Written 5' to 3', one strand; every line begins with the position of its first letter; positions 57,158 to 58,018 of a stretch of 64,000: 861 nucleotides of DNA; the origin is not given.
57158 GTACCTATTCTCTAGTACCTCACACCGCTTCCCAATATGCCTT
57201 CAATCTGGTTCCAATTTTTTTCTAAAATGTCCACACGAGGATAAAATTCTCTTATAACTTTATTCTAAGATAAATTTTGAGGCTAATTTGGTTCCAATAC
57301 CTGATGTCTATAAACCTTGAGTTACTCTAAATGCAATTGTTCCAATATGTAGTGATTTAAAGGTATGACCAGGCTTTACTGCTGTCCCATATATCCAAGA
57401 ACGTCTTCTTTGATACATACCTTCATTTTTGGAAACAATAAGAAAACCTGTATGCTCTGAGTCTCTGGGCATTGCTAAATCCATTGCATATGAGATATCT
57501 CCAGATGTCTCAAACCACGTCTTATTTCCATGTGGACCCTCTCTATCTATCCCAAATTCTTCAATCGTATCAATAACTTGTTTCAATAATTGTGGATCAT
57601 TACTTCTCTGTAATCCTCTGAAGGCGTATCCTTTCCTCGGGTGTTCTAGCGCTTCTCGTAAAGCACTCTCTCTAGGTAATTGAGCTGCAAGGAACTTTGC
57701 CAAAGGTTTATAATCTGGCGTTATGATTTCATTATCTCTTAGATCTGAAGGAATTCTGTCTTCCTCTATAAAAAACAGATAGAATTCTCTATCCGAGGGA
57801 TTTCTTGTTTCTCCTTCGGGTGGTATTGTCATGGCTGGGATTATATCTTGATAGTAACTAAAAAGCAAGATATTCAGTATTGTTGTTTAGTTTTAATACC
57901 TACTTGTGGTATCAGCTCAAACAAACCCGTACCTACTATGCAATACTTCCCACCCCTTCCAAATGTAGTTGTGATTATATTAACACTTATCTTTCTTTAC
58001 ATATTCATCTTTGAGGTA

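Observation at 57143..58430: Two diverged ~150-nt direct repeats bracket a two-gene hypothetical cassette; each repeat carries a conserved MSTRG mini-ORF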

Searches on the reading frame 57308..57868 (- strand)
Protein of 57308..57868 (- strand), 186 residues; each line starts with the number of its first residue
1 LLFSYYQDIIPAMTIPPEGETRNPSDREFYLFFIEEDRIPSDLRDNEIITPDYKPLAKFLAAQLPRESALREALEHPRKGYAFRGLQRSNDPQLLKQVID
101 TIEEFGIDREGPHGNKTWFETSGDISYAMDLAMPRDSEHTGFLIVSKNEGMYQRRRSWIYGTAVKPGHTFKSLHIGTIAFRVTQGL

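Call 10: search_protein_families(library=pfam, proteins=[window:57308-57868:-], max_evalue=0.01)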
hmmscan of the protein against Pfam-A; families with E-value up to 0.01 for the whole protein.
window:57308-57868:- (186 aa): 0 families

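Call 22: find_homologous_proteins(query=window:57311-57832:-, max_evalue=0.01)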
Query seq(174 aa) (174 aa): 2 proteins with E <= 0.01 among 26 candidates.
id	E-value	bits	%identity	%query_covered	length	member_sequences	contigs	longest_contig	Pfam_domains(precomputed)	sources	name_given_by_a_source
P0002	6.9e-114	396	100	100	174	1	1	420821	-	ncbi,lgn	-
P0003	6.8e-64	233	61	95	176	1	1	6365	-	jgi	jgi:hypothetical protein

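Call 24: find_encoding_contigs(protein=P0003, flank=10000)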
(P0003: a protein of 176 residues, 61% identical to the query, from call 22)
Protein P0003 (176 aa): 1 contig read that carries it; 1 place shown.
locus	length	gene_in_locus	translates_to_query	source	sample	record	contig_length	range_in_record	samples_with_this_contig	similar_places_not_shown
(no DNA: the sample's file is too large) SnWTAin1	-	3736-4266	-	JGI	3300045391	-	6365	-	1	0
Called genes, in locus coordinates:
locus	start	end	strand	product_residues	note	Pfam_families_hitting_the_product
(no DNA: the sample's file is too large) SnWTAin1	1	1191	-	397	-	?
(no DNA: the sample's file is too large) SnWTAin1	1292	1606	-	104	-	-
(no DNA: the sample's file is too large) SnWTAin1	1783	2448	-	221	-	-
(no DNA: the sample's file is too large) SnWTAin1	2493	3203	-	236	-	-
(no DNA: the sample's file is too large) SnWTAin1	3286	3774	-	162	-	-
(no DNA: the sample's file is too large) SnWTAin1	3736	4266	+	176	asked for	-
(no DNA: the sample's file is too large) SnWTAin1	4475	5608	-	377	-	PF01476:LysM, PF23473:LysM3_LYK4_5 (faint), PF01476:LysM, PF01551:Peptidase_M23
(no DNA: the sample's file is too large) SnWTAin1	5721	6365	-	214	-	?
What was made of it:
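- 57308..57832 (-): 174-aa orphan gene downstream of C. Its one homologue (61% identity) sits in a different gene context on a JGI contig. calls 22, 24
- The 174-aa gene occurs in another context elsewhere (call 24).
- Tried and rejected: The DNA of the JGI contig carrying the only 174-aa homologue could not be fetched (call 24).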

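Call 43: search_protein_families(library=ncbifam, proteins=[window:57308-57832:-], max_evalue=0.1)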
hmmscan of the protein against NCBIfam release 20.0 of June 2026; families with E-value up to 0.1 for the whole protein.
window:57308-57832:- (174 aa): 0 families

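Call 48: find_encoding_contigs(protein=P0002, flank=3000, max_places=10)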
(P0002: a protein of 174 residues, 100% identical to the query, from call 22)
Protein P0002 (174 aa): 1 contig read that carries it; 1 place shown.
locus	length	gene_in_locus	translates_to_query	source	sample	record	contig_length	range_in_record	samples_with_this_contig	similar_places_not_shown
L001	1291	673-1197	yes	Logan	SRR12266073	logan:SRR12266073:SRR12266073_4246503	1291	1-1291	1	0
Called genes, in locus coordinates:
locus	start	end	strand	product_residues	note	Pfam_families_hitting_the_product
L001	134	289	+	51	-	-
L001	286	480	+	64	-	-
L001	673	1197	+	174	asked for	-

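Call 71: search_protein_families(library=phrogs, proteins=[window:57308-57832:-], max_evalue=0.01)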
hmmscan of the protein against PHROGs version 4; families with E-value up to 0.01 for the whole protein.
window:57308-57832:- (174 aa): 0 families

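Call 72: search_protein_families(library=padloc, proteins=[window:57308-57832:-], max_evalue=0.01)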
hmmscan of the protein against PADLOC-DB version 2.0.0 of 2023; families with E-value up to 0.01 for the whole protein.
window:57308-57832:- (174 aa): 0 families

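Call 79: find_related_loci(query=P0002, collection=viral_contigs, flank=3000)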
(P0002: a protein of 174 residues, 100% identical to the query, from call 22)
Query P0002 (174 aa) in viral_contigs; peptide patterns used: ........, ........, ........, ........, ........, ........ (x = any residue, [..] = any of these).
6 stretches matched a pattern, but none encodes a relative of the query by tblastn (E <= 1e-3).

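Call 87: predict_structure(alignment_id=A7)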
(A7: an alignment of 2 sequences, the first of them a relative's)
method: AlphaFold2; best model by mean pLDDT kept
length: 174 residues; sequences in the alignment: 2
mean_pLDDT: 33.2   pTM: 0.29
mean pLDDT of the five models: 33.2, 32.2, 31.7, 31.2, 30.5
residues with pLDDT >= 90: 0; 70-90: 0; 50-70: 18; < 50: 156
segments of 3 or more residues with pLDDT < 50: 1-41, 56-58, 65-174
pLDDT, mean of each block of 10 residues (from residue 1): 32 30 40 34 54 50 45 36 40 32 25 24 26 26 23 26 25 25
secondary structure, 60 per line:
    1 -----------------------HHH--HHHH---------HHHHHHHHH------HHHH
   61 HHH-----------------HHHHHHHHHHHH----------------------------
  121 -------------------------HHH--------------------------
elements in order: H29-32 H42-50 H57-63 H81-92
